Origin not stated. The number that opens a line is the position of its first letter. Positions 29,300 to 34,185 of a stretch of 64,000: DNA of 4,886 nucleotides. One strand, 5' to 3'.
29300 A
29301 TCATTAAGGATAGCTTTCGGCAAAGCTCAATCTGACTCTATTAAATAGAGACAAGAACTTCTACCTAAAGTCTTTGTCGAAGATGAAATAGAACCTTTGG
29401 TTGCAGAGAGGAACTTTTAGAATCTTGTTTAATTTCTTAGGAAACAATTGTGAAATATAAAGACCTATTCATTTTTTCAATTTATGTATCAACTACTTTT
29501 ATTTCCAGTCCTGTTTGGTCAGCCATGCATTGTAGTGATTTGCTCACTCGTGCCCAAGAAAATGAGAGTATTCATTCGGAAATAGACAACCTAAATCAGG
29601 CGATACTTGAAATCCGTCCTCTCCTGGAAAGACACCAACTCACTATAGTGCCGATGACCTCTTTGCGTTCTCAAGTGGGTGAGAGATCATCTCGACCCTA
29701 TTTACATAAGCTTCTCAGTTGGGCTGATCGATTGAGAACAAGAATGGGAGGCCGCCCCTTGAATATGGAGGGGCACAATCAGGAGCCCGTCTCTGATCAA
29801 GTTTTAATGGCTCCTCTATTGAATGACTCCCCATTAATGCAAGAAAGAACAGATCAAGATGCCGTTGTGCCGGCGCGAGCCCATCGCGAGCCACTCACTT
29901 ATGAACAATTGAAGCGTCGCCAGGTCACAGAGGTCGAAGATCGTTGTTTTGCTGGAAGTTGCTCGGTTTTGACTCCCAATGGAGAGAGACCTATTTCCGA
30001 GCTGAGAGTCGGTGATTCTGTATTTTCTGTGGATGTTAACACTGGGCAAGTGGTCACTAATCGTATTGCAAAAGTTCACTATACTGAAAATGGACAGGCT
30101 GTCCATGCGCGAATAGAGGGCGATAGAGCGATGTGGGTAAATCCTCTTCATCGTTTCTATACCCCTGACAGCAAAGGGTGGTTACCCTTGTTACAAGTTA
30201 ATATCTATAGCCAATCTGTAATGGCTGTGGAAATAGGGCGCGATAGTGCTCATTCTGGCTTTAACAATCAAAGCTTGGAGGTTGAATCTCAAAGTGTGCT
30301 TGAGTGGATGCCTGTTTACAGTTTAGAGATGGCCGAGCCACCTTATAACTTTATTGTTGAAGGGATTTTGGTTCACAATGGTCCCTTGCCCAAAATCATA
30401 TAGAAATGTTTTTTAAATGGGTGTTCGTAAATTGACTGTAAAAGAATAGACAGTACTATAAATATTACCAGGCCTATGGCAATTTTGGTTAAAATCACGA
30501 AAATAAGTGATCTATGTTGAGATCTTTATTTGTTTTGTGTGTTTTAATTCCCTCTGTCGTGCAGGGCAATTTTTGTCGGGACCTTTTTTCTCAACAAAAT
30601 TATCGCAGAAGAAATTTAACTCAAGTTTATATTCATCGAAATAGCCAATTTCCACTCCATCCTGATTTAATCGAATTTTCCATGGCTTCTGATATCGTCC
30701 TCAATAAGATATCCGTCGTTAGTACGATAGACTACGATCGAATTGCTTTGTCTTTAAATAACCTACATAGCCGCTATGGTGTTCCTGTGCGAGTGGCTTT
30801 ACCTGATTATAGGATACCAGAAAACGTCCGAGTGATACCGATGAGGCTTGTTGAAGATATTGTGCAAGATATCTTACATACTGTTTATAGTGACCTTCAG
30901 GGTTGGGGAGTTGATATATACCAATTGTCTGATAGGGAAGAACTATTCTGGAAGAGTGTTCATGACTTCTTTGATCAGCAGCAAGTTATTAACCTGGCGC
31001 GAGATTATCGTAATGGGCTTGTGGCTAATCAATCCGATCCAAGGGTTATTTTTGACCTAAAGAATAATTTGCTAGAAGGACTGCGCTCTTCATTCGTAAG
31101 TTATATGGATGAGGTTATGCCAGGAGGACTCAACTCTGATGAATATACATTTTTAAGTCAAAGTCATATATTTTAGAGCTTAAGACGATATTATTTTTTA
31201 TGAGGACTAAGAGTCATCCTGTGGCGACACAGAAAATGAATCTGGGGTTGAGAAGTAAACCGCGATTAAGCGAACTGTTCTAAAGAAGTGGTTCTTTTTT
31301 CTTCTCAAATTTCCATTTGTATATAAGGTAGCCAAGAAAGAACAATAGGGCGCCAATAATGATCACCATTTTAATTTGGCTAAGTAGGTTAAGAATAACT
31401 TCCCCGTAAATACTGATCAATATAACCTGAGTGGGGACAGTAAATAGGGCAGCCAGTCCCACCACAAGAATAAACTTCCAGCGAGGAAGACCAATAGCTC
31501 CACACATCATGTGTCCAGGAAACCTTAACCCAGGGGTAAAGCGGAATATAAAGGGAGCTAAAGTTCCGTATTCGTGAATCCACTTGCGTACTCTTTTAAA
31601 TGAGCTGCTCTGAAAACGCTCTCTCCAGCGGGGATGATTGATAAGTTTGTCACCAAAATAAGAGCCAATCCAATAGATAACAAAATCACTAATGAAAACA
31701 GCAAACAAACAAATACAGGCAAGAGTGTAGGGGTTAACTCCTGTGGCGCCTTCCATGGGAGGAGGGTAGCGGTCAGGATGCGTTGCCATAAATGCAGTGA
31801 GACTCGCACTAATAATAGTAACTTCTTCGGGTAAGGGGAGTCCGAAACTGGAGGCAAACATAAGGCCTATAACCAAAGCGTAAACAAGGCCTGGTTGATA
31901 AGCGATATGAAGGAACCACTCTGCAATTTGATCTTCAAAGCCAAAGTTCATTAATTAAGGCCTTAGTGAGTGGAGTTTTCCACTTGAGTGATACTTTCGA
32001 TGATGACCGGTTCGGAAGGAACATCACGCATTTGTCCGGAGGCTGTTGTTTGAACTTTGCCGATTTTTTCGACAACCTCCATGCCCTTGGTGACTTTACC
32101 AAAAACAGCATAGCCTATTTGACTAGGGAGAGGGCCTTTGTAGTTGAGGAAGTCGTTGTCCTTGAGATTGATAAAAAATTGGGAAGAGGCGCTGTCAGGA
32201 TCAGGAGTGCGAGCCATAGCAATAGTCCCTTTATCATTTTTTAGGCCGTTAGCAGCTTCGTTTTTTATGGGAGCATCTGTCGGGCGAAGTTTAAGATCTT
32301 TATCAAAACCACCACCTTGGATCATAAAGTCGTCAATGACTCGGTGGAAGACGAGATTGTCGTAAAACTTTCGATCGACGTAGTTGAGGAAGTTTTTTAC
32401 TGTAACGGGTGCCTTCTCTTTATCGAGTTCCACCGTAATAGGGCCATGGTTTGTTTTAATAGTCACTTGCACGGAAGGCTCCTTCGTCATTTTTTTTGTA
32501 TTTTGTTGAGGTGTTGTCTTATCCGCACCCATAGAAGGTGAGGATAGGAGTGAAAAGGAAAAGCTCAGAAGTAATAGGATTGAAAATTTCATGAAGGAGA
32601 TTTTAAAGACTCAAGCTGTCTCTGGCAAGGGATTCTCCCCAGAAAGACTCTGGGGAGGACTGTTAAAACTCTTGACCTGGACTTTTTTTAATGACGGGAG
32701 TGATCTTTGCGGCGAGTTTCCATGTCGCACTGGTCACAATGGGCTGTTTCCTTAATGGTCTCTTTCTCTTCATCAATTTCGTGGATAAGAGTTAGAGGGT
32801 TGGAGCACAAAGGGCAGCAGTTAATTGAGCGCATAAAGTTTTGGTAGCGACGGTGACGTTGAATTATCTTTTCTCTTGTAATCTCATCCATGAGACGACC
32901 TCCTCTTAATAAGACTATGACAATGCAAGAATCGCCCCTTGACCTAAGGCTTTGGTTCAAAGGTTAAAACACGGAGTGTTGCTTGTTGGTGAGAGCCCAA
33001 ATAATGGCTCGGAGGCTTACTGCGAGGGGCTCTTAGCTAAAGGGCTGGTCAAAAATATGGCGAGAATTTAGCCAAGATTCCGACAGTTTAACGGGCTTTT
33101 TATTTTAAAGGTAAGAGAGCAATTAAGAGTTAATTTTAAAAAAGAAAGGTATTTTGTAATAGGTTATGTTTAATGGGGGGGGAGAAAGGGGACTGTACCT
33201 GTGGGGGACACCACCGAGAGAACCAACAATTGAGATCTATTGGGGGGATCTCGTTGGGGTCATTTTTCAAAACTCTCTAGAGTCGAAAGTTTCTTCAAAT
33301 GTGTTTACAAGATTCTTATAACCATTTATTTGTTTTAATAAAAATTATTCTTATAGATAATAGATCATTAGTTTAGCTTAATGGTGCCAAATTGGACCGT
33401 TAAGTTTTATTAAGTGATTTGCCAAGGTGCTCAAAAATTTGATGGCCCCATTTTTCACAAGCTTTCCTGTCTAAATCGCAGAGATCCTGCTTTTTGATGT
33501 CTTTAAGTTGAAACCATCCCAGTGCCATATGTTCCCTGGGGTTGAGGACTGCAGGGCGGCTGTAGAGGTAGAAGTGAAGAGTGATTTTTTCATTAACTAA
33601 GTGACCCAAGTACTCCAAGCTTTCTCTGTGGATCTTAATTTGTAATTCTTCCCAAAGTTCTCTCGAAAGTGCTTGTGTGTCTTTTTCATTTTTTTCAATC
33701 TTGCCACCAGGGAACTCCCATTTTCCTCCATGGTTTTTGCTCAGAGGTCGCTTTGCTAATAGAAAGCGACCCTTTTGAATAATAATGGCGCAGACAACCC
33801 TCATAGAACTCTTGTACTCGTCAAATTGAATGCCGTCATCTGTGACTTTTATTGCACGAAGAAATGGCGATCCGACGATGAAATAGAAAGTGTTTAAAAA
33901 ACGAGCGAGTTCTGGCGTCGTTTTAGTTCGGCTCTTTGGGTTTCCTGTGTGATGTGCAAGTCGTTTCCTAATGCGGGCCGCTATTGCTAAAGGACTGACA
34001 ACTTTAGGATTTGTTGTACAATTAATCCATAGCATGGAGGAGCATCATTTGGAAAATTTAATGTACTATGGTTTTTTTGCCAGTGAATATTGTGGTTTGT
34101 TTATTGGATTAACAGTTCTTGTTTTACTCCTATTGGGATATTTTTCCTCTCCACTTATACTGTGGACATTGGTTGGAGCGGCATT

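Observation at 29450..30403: Secreted protein with Hedgehog-like layout: cargo domain followed by a terminal Hint/BIL autoprocessing domain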

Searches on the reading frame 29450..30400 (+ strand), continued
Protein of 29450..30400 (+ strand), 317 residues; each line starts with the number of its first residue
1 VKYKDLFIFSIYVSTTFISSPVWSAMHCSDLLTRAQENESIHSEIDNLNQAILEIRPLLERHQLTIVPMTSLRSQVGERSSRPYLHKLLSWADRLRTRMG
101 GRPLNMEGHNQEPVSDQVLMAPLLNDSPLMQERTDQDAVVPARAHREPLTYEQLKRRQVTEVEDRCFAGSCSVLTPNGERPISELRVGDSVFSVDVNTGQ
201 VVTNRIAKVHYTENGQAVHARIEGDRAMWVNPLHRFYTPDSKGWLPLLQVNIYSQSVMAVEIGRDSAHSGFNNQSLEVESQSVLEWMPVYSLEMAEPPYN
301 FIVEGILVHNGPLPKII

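Call 49: search_protein_families(library=pfam, alignment_id=A1, max_evalue=0.01)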
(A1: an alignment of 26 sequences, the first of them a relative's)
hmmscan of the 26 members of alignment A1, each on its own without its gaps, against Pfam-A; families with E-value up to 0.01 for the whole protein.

A. member 1, P0001 (317 aa): 4 families
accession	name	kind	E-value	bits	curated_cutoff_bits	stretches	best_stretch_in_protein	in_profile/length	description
PF13403.11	Hint_2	-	8.1e-06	26.7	28.4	1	166-209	2-45/147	Hint domain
PF01079.26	Hint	-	2.4e-05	24.5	29.7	1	165-206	12-53/213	Hint module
PF07591.16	PT-HINT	-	0.0016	19.1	27.7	1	173-239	2-72/137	Pretoxin HINT domain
PF14890.11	Intein_splicing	-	0.0069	16.6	35.8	0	179-310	8-155/155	Intein splicing domain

B. families by the number of members that match (of 26 scanned): 5 families
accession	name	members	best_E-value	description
PF13403.11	Hint_2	25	4e-09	Hint domain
PF01079.26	Hint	25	1e-08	Hint module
PF14890.11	Intein_splicing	17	1.9e-06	Intein splicing domain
PF07591.16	PT-HINT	9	4.4e-09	Pretoxin HINT domain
PF25735.1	Phage_L5_gp82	1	0.0093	Mycobacterium phage L5 gene 82 protein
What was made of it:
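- On A-type BIL / PT-HINT (PF07591): 9 of 26 family members match at E<0.01 (call 49).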

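Call 53: find_homologous_proteins(query=A2, max_evalue=0.001)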
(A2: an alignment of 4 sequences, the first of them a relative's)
Query A2 (4 sequences) (317 aa, profile of the alignment): 8 proteins with E <= 0.001 among 8000 candidates.
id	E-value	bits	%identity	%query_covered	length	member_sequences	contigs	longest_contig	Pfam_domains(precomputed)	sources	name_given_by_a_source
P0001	1.7e-138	480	100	100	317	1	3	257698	PF01079.26,PF13403.12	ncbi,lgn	-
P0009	7.2e-110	385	35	47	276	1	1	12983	PF13403.12,PF14890.12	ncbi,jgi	jgi:hypothetical protein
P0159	8.7e-24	103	33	54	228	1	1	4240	PF07591.16,PF14890.12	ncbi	ncbi:MAG: Hint domain-containing protein [Bdellovibrionales bacterium]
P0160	1.3e-9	56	25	48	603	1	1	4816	PF07591.16,PF00271.38,PF04851.22,PF13403.12,PF14890.12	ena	-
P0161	1.9e-6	46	26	46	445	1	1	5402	PF07591.16,PF13403.12,PF14890.12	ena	-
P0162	8.5e-5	40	24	46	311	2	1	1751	PF07591.16,PF01582.26,PF14623.12,PF13676.12,PF01079.26,PF14890.12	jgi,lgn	-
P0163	3.2e-4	38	41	9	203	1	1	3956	PF07591.16,PF01079.26,PF13403.12,PF14890.12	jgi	-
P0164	5.3e-4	38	42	15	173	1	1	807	-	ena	-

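Call 54: list_cluster_members(proteins=[P0001, P0009, P0159, P0130, P0158])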
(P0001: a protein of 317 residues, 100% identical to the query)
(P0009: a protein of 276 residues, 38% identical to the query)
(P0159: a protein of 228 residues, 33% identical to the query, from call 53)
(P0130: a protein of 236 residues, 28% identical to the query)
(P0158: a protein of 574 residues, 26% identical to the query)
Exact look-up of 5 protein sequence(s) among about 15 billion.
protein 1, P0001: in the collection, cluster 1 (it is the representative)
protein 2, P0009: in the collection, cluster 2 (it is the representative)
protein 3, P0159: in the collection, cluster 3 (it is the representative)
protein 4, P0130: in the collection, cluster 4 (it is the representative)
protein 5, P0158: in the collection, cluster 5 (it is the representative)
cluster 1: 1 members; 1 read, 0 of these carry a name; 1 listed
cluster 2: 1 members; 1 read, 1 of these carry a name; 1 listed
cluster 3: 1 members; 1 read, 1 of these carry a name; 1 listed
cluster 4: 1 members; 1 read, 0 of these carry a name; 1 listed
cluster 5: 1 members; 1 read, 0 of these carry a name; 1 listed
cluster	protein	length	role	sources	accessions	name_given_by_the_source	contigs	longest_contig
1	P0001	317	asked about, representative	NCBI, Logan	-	-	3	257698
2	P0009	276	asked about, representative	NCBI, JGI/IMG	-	hypothetical protein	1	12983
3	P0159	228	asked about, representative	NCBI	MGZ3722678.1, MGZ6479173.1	MAG: Hint domain-containing protein [Bdellovibrionales bacterium]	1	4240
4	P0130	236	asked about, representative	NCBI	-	-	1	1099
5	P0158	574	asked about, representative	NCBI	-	-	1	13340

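Call 57: find_related_loci(query=A2, collection=metagenome_contigs, flank=5000)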
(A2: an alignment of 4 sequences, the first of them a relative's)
Query A2 (317 aa) in metagenome_contigs; peptide patterns used: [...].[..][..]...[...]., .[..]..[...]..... (x = any residue, [..] = any of these).
136 stretches matched a pattern; 25 encode a relative of the query (tblastn E <= 1e-3); 25 distinct loci.
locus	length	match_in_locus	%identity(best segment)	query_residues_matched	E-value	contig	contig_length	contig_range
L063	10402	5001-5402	30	166-310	6e-14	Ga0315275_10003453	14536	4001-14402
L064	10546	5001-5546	26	144-313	1e-11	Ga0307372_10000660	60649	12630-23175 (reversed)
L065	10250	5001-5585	26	131-313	2e-11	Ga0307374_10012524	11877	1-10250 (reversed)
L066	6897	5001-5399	30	166-310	6e-10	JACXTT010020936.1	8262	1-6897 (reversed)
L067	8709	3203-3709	28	151-315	2e-9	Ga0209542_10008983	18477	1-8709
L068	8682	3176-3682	28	151-315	2e-9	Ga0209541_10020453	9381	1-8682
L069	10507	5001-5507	28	151-315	2e-9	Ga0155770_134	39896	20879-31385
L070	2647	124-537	30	166-312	3e-9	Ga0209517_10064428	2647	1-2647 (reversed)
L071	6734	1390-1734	28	139-244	5e-9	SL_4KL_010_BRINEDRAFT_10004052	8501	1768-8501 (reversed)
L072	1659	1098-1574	29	151-315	2e-8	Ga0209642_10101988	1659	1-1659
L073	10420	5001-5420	27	166-312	4e-8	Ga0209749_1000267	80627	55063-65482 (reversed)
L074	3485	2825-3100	34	152-247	6e-7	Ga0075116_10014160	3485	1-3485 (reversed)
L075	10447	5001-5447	26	165-313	4e-7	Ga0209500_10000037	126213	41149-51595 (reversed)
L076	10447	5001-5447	24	165-313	2e-6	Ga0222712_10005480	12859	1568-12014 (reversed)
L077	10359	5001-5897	24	165-313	6e-6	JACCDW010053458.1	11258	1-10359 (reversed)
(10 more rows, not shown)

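Call 66: find_encoding_contigs(protein=P0009, flank=6000, max_places=3)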
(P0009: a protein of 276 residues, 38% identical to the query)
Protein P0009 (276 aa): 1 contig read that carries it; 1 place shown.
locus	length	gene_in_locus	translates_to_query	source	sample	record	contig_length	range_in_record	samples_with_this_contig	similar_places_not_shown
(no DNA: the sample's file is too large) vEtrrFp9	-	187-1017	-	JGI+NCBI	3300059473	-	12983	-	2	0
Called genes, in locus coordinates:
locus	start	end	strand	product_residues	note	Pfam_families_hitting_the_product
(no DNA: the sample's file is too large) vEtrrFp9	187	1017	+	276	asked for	PF13403:Hint_2, PF14890:Intein_splicing (faint)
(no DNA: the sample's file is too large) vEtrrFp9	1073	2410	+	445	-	PF02073:Peptidase_M29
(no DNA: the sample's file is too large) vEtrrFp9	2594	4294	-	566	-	PF05345:He_PIG, PF22842:Pel9A-like_beta_helix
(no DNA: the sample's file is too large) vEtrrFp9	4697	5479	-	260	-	-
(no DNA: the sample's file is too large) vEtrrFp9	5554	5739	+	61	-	-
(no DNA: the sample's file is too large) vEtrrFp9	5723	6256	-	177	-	-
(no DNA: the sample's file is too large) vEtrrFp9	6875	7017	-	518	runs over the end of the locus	PF03901:Glyco_transf_22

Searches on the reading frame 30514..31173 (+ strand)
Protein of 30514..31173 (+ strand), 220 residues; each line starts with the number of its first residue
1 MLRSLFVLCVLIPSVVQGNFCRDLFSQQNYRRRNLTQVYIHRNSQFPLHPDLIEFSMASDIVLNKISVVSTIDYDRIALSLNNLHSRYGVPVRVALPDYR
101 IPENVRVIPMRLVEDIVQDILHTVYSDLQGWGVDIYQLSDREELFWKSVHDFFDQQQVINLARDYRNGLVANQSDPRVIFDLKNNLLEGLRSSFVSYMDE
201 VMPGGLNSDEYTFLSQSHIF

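Call 3: search_protein_families(library=pfam, proteins=[window:30514-31173:+], max_evalue=1)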
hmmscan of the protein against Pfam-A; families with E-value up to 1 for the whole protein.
window:30514-31173:+ (220 aa): 1 family
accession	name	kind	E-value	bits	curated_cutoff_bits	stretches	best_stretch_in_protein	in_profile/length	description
PF09171.15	AGOG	-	0.0045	16.8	26.1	1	135-170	50-85/248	N-glycosylase/DNA lyase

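Call 4: search_protein_families(library=ncbifam, proteins=[window:30514-31173:+], max_evalue=1)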
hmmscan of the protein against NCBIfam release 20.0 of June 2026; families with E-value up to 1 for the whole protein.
window:30514-31173:+ (220 aa): 2 families
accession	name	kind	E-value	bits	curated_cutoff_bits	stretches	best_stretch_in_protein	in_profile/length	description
NF009785.0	PRK13280.1-2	equivalog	0.028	13.8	240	1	136-180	57-101/246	N-glycosylase/DNA lyase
NF007931.0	PRK10646.1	equivalog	0.03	14.3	246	1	126-161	72-107/153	tRNA (adenosine(37)-N6)-threonylcarbamoyltransferase complex ATPase subunit type 1 TsaE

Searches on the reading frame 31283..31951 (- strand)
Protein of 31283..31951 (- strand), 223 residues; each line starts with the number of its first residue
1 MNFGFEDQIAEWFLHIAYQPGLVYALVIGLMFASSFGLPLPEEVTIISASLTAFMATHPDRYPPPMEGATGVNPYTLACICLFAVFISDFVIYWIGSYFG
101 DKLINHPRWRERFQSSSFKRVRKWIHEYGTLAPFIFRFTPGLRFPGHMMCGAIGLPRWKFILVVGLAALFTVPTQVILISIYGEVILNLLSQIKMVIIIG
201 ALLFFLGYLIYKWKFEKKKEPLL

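Call 3: search_protein_families(library=pfam, proteins=[window:31283-31951:-], max_evalue=1)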
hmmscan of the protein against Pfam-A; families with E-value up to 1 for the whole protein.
window:31283-31951:- (223 aa): 3 families
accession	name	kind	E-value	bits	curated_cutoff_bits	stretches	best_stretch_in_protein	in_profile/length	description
PF09335.16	VTT_dom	-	8.1e-13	49.4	33.9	1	73-172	15-114/123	VTT domain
PF04663.18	Phenol_monoox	-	0.023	15.3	27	1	30-60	21-54/66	Phenol hydroxylase conserved region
PF00814.31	TsaD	-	0.27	11.3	24.8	1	16-48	56-88/264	tRNA N6-adenosine threonylcarbamoyltransferase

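Call 4: search_protein_families(library=ncbifam, proteins=[window:31283-31951:-], max_evalue=1)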
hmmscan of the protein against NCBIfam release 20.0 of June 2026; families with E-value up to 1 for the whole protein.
window:31283-31951:- (223 aa): 4 families
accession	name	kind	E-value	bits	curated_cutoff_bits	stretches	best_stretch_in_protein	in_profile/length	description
NF052604.1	UndecprPTUtpABac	equivalog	4.3e-07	30.2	250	1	84-219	59-197/198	undecaprenyl phosphate transporter UptA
NF008102.0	PRK10847.1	equivalog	1.2e-05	25.2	236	1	72-211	69-206/219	DedA family protein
NF052605.1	UndecprPTUptAStph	equivalog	0.017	15.2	300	1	75-178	51-155/197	undecaprenyl phosphate transporter UptA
TIGR03723.1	T6A_TsaD_YgjD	equivalog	0.27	10.3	296.1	1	16-43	76-103/314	tRNA (adenosine(37)-N6)-threonylcarbamoyltransferase complex transferase subunit TsaD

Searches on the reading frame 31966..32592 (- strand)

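Call 11: search_protein_families(library=pfam, proteins=[window:31966-32592:-], max_evalue=0.001)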
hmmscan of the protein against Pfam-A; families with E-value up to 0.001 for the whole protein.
window:31966-32592:- (209 aa): 1 family
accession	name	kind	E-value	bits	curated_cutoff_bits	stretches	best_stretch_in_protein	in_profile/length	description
PF00160.26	Pro_isomerase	-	7e-49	166.5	21.7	1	43-202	2-158/159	Cyclophilin type peptidyl-prolyl cis-trans isomerase/CLD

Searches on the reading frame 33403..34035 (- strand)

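Call 11: search_protein_families(library=pfam, proteins=[window:33403-34035:-], max_evalue=0.001)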
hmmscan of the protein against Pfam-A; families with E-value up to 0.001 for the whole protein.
window:33403-34035:- (211 aa): 3 families
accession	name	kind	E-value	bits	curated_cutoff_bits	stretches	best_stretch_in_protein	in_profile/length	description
PF00293.34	NUDIX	-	3.2e-16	60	21.1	1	79-185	4-123/134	NUDIX domain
PF14815.12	NUDIX_4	-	1.2e-13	51.3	35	1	82-194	2-112/113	NUDIX domain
PF22327.2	Nudt16-like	-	7.2e-05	23.2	27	1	104-157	33-92/161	U8 snoRNA-decapping enzyme-like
